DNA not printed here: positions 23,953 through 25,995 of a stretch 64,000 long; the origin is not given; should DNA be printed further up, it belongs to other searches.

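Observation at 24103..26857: Tandem paralogous genes of an uncharacterised family sharing the '(E/P)(N/E).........' signature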

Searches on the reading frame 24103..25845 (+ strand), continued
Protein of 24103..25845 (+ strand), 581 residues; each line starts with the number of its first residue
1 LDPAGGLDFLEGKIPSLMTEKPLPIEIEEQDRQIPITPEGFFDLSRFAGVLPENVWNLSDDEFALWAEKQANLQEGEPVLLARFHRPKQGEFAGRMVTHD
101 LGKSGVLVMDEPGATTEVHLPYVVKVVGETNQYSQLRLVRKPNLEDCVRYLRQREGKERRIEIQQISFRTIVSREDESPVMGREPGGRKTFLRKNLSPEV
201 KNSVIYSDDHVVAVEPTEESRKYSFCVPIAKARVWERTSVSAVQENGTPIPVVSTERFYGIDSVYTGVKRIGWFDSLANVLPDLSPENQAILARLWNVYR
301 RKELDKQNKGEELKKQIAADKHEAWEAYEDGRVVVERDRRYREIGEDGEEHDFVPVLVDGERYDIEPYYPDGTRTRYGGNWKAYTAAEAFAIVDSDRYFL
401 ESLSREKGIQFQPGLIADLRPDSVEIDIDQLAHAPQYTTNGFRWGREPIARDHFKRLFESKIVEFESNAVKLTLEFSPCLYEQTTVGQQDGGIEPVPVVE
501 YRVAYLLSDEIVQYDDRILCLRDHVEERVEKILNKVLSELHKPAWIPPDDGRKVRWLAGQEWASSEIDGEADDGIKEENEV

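Call 68: search_protein_families(library=pfam, proteins=[L022:9494-9811:+, L012:681-992:+, L016:911-1243:+, L016:2220-2555:+, L011:1981-2199:+, L015:5754-6146:+, L015:6320-6703:+, L016:5844-6470:+], max_evalue=0.1)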
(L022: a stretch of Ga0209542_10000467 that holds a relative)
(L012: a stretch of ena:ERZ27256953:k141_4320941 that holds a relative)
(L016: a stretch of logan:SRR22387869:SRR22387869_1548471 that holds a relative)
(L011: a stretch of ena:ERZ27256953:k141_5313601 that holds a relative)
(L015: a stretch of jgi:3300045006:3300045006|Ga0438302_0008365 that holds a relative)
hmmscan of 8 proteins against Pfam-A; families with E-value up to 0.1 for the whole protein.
L022:9494-9811:+ (106 aa): 1 family
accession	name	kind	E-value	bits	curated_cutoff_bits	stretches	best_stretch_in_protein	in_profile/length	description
PF17946.7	RecC_C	-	0.043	14.1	22.6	1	22-87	62-121/202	RecC C-terminal domain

L012:681-992:+ (104 aa): 0 families

L016:911-1243:+ (111 aa): 0 families

L016:2220-2555:+ (112 aa): 0 families

L011:1981-2199:+ (73 aa): 1 family
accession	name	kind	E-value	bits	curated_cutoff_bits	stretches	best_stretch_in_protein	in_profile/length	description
PF07016.16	CRAM_rpt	-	0.005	17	19.8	1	20-32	8-20/22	Cysteine-rich acidic integral membrane protein precursor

L015:5754-6146:+ (131 aa): 2 families
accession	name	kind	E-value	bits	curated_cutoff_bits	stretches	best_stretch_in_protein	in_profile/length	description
PF09943.14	DUF2175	-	0.016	15.8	25.1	1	20-74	5-55/98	Uncharacterized protein conserved in archaea (DUF2175)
PF09961.14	DUF2195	-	0.06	13.7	25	1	67-102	40-75/117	Uncharacterized protein conserved in bacteria (DUF2195)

L015:6320-6703:+ (128 aa): 1 family
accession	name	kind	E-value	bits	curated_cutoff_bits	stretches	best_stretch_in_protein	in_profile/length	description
PF00085.26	Thioredoxin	-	0.00011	22.6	23.5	1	49-109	25-85/103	Thioredoxin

L016:5844-6470:+ (209 aa): 0 families

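Call 79: fold_search(model_id=the predicted structure, library=pdb)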
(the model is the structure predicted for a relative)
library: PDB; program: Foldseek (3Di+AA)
matches with E <= 10: 730; with E <= 0.001: 0
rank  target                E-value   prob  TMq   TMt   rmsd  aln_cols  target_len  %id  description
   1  4mtn                  9.1e-03  0.80  0.09  0.12  15.5       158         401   20  Crystal structure of transcription termination factor NusA from Planctomyces limnophilus DSM 3776 (released 2013-10-02)
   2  6h4n_y                9.6e-03  0.75  0.10  0.15  21.6       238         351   12  Structure of a hibernating 100S ribosome reveals an inactive conformation of the ribosomal protein S1 - 70S Hibernatin (released 2018-09-05)
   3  6d6q_K                1.2e-02  0.93  0.10  0.07  13.1       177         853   10  Human nuclear exosome-MTR4 RNA complex - overall reconstruction (released 2018-06-20)
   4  3go5                  1.5e-02  0.84  0.10  0.18  17.6       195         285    8  Crystal structure of a multidomain protein with nucleic acid binding domains (sp_0946) from streptococcus pneumoniae tig (released 2009-04-07)
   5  8a22_Ba               2.1e-02  0.75  0.10  0.21  19.1       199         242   14  Structure of the mitochondrial ribosome from Polytomella magna (released 2022-11-16)
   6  7did_A                2.9e-02  0.33  0.12  0.11  27.6       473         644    8  Mycoplasma genitalium RNase R in complex with ribose methylated single-stranded RNA (released 2021-03-17)
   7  8peg_Z                3.2e-02  0.80  0.10  0.29  16.4       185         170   10  Escherichia coli paused disome complex (queueing 70S non-rotated closed PRE state) (released 2024-03-06)
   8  2bh2_A                3.7e-02  0.60  0.09  0.11  16.4       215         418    9  Crystal Structure of E. coli 5-methyluridine methyltransferase RumA in complex with ribosomal RNA substrate and S-aden (released 2005-03-30)
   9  8xrm_M                4.8e-02  0.99  0.11  0.08  11.9        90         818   12  RNA polymerase II elongation complex with DSIF, SPT6, and ELOF1 transcribing genomic DNA extracted from human nuclei (released 2025-05-07)
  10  7dcy                  5.1e-02  0.25  0.12  0.11  27.8       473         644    8  Apo form of Mycoplasma genitalium RNase R (released 2021-03-17)
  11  4mng_A                5.1e-02  0.08  0.06  0.10  25.2       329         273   10  Structure of the DP10.7 TCR with CD1d-sulfatide (released 2013-12-18)
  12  8e29_A                6.3e-02  0.12  0.11  0.09  40.5       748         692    8  Human Dis3L2 in complex with hairpin C-U12 (released 2023-03-01)
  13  5xj2_C                7.0e-02  0.44  0.08  0.10  16.2       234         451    9  Structure of spRlmCD with U747 RNA (released 2017-11-01)
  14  8e28_A                7.0e-02  0.44  0.10  0.08  18.5       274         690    6  Human Dis3L2 in complex with hairpin A-GCU14 (released 2023-03-01)
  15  2aho_B                7.0e-02  0.28  0.10  0.21  34.8       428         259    9  Structure of the archaeal initiation factor eIF2 alpha-gamma heterodimer from Sulfolobus solfataricus complexed with G (released 2006-01-31)
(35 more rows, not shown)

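Call 82: fold_search(model_id=the predicted structure, library=viral)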
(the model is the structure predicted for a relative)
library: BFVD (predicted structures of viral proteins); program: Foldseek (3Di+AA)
matches with E <= 10: 1208; with E <= 0.001: 2
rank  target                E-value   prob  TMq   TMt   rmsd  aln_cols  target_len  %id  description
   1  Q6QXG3                1.9e-04  0.75  0.09  0.14  31.2       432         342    9  Lef-3 [Agrotis segetum granulosis virus]
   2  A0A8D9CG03            7.9e-04  0.97  0.10  0.15  21.6       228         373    9  30S ribosomal protein S1 [uncultured marine phage]
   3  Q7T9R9                1.1e-03  0.57  0.11  0.15  27.6       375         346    7  Lef-3 [Adoxophyes orana granulovirus]
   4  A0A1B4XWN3            1.8e-03  0.21  0.06  0.08  26.6       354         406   11  Uncharacterized protein [Tenacibaculum phage pT24]
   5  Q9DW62                2.7e-03  0.69  0.10  0.19  19.9       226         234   14  Pr131 [Rat cytomegalovirus (strain Maastricht)]
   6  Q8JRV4                3.1e-03  0.54  0.12  0.17  27.8       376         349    8  Late expression factor 3 [Phthorimaea operculella granulovirus]
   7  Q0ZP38                1.3e-02  0.11  0.07  0.10  32.7       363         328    7  Uncharacterized protein [Neodiprion abietis nucleopolyhedrovirus]
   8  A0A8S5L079            1.8e-02  0.06  0.07  0.08  37.0       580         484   11  Maturation protein (Fragment) [ssRNA phage SRR6960509_3]
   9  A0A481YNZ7            1.9e-02  0.72  0.07  0.10  17.4       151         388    9  Ribonuclease III [Pithovirus LCDPAC01]
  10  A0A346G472            2.5e-02  0.28  0.08  0.17  19.8       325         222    7  (no name in the UniProt tables at hand)
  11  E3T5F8                2.9e-02  0.38  0.11  0.13  22.3       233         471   10  Putative exoribonuclease [Cafeteria roenbergensis virus (strain BV-PW1)]
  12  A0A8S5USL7            2.9e-02  0.33  0.09  0.18  22.8       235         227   11  Uncharacterized protein [Myoviridae sp. ctijX18]
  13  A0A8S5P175            3.8e-02  0.13  0.08  0.12  26.2       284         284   10  Uncharacterized protein [Myoviridae sp. ctLnO19]
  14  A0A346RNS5            4.0e-02  0.28  0.14  0.17  29.0       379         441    8  Lef-3 [Cryptophlebia peltastica nucleopolyhedrovirus]
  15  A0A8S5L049            4.0e-02  0.06  0.09  0.10  36.8       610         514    8  Maturation protein [ssRNA phage SRR5466725_6]
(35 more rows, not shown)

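Call 83: list_cluster_members(proteins=[P0003, P0005, P0006, P0007, P0008, P0009, P0010, P0011, P0012, P0013])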
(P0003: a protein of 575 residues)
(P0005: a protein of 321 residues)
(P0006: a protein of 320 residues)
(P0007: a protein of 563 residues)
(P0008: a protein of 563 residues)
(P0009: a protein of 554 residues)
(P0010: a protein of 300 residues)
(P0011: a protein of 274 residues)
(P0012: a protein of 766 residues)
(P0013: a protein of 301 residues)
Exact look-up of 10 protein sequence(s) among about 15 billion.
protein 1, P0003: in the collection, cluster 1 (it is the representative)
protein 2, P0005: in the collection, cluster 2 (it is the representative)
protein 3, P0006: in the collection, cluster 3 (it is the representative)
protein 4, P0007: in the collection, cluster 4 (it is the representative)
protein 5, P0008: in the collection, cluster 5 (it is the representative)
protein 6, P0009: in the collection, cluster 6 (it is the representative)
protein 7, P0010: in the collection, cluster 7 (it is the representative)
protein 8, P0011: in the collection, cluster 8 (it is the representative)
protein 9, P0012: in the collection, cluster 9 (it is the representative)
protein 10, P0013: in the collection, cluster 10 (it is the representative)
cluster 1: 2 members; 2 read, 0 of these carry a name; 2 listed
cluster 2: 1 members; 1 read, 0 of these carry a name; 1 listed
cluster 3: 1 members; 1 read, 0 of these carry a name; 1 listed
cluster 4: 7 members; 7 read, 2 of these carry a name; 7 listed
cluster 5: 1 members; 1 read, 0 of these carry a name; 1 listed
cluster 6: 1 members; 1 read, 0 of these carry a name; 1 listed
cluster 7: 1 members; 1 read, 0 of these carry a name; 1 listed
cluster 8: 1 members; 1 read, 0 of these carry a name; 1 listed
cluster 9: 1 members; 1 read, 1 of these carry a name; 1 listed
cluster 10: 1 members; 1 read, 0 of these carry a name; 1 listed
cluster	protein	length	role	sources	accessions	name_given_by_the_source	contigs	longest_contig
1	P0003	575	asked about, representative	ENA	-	-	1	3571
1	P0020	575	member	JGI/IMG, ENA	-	-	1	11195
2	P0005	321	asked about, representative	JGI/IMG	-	-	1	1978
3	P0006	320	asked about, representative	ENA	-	-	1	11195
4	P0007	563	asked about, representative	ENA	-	-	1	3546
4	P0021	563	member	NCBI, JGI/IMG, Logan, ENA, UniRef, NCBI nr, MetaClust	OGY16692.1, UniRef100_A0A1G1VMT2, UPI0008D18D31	MAG: hypothetical protein A2785_01900 [Candidatus Chisholmbacteria bacterium ... | Uncharacterized protein n=1 Tax=Candidatus Chisholmbacteria bacterium ... | status=active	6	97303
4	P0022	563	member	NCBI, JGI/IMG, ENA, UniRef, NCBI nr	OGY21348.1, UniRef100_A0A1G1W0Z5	MAG: hypothetical protein A3A65_05280 [Candidatus Chisholmbacteria bacterium ... | Uncharacterized protein n=1 Tax=Candidatus Chisholmbacteria bacterium ...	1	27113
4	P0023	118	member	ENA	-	-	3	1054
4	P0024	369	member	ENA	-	-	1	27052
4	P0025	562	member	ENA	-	-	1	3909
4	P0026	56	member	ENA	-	-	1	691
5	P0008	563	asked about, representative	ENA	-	-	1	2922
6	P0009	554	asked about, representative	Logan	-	-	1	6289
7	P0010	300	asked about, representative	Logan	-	-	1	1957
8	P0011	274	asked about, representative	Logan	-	-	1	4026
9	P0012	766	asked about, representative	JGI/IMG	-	hypothetical protein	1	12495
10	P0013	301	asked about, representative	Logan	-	-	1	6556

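Call 84: find_encoding_contigs(protein=P0006, flank=10000)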
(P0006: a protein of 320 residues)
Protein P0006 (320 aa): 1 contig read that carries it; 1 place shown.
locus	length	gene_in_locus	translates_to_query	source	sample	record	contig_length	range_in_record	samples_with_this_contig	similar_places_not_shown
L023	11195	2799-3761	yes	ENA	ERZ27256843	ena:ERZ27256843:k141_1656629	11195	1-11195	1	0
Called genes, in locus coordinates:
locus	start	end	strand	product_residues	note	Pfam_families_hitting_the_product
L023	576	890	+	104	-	-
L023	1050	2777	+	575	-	-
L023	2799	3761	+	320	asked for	-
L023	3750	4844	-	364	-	PF02540:NAD_synthase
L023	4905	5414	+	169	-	-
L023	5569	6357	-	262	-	PF01467:CTP_transf_like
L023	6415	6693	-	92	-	-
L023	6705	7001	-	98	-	-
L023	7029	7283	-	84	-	-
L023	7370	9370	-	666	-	-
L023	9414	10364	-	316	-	PF00551:Formyl_trans_N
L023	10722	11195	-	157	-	?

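Call 85: find_encoding_contigs(protein=P0011, flank=10000)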
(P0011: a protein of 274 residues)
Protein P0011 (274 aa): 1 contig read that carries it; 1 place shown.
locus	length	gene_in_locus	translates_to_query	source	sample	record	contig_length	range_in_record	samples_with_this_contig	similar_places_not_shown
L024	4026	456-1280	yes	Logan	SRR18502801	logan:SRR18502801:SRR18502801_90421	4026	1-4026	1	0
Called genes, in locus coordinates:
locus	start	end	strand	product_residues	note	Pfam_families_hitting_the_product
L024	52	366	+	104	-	-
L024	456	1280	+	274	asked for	-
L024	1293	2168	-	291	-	PF02540:NAD_synthase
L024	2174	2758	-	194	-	PF01467:CTP_transf_like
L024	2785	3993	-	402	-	PF02073:Peptidase_M29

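Call 86: find_encoding_contigs(protein=P0015, flank=10000)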
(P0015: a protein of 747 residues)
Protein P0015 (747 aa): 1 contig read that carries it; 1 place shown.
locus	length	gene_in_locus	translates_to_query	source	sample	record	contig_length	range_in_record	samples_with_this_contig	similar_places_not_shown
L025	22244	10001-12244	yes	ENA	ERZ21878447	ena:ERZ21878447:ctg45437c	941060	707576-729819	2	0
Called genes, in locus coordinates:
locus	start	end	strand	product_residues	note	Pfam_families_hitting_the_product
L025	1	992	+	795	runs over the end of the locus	PF00479:G6PD_N, PF02781:G6PD_C, PF03446:NAD_binding_2, PF00393:6PGD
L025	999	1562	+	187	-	PF00173:Cyt-b5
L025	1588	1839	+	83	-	-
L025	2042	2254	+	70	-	PF08281:Sigma70_r4_2, PF04545:Sigma70_r4 (weak)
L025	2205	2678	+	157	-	PF07885:Ion_trans_2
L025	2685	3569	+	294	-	PF00892:EamA, PF05653:Mg_trans_NIPA (faint), PF00892:EamA (weak)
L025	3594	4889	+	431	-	PF01566:Nramp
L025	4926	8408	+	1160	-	-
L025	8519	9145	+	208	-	PF00881:Nitroreductase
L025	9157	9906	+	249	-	PF04402:SIMPL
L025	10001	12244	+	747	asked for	-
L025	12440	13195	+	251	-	-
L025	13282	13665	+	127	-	PF00085:Thioredoxin (weak)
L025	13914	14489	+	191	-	-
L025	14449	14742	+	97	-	-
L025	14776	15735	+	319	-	PF10672:Methyltrans_SAM (weak)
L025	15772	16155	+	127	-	-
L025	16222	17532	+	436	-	PF00403:HMA, PF13386:DsbD_2, PF13473:Cupredoxin_1 (weak)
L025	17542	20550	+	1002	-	PF00403:HMA, PF00122:E1-E2_ATPase, PF00702:Hydrolase, PF08282:Hydrolase_3 (faint)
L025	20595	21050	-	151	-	-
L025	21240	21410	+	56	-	PF00471:Ribosomal_L33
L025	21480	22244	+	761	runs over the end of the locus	PF01751:Toprim, PF01131:Topoisom_bac, PF13368:Toprim_C_rpt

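Call 93: search_dna_similar(query=window:24154-25845:+, collection=phages, mode=protein, max_evalue=0.01)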
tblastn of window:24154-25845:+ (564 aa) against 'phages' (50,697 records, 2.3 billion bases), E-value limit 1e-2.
No match.

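Call 94: search_dna_similar(query=window:24154-25845:+, collection=plasmids, mode=protein, max_evalue=0.01)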
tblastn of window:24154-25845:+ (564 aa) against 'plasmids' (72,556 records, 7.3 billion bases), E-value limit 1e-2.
No match.

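Call 95: find_related_loci(query=A3, collection=viral_contigs, flank=5000)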
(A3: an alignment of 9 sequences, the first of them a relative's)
Query A3 (564 aa) in viral_contigs; peptide patterns used: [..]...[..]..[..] (x = any residue, [..] = any of these).
20 stretches matched a pattern, but none encodes a relative of the query by tblastn (E <= 1e-3).
